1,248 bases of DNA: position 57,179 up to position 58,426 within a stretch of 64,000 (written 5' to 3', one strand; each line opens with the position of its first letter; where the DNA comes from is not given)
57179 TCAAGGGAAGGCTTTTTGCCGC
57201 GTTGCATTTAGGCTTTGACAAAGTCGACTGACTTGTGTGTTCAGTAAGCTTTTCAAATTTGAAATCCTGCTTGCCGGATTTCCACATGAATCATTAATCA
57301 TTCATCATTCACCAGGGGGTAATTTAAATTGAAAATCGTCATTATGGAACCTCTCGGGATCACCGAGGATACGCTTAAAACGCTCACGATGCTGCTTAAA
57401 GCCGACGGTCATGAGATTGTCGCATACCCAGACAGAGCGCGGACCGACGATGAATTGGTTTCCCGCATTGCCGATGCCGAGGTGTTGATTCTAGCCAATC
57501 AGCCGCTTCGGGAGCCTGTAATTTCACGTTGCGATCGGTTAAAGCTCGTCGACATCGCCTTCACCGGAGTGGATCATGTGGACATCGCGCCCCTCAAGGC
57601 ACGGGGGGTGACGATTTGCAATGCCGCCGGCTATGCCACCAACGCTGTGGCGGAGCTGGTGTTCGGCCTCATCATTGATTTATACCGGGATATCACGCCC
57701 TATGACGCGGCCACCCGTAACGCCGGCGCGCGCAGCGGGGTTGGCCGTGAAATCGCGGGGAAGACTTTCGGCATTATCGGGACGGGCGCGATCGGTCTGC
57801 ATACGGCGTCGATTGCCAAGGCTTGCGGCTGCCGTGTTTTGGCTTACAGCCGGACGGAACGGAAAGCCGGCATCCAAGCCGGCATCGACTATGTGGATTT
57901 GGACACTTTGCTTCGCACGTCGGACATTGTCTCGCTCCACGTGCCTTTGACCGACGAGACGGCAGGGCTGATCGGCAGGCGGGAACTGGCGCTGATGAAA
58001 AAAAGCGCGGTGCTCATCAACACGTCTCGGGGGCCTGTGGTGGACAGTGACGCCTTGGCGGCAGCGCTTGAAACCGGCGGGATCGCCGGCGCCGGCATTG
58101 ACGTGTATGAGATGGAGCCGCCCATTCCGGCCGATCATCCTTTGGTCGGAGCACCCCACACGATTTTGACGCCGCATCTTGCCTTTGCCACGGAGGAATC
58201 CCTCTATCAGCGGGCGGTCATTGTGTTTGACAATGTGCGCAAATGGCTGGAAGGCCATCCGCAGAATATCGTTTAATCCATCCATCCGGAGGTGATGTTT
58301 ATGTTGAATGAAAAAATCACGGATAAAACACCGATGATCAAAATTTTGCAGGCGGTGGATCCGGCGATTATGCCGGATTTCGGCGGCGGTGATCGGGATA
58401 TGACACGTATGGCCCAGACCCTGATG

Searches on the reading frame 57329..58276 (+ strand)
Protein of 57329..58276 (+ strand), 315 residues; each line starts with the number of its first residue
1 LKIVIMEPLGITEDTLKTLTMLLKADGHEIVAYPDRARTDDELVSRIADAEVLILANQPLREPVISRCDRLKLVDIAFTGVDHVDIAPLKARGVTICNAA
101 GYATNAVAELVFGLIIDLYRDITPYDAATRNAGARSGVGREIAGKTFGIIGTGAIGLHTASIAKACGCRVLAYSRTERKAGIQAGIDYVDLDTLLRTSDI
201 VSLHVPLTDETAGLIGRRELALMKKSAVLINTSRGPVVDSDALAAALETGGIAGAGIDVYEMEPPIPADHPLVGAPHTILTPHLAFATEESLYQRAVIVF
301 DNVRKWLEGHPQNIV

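Call 63: search_protein_families(library=pfam, proteins=[window:57329-58276:+], max_evalue=0.001)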
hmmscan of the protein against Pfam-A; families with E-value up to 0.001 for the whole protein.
window:57329-58276:+ (315 aa): 3 families
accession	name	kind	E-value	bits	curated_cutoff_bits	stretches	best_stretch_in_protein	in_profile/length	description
PF02826.25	2-Hacid_dh_C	-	4.5e-58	196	25.1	1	112-285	1-178/178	D-isomer specific 2-hydroxyacid dehydrogenase, NAD binding domain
PF00389.36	2-Hacid_dh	-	1.4e-26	93.2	24.6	1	22-313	14-131/134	D-isomer specific 2-hydroxyacid dehydrogenase, catalytic domain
PF03446.21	NAD_binding_2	-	0.00032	21.2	21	1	147-253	2-113/161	NAD binding domain of 6-phosphogluconate dehydrogenase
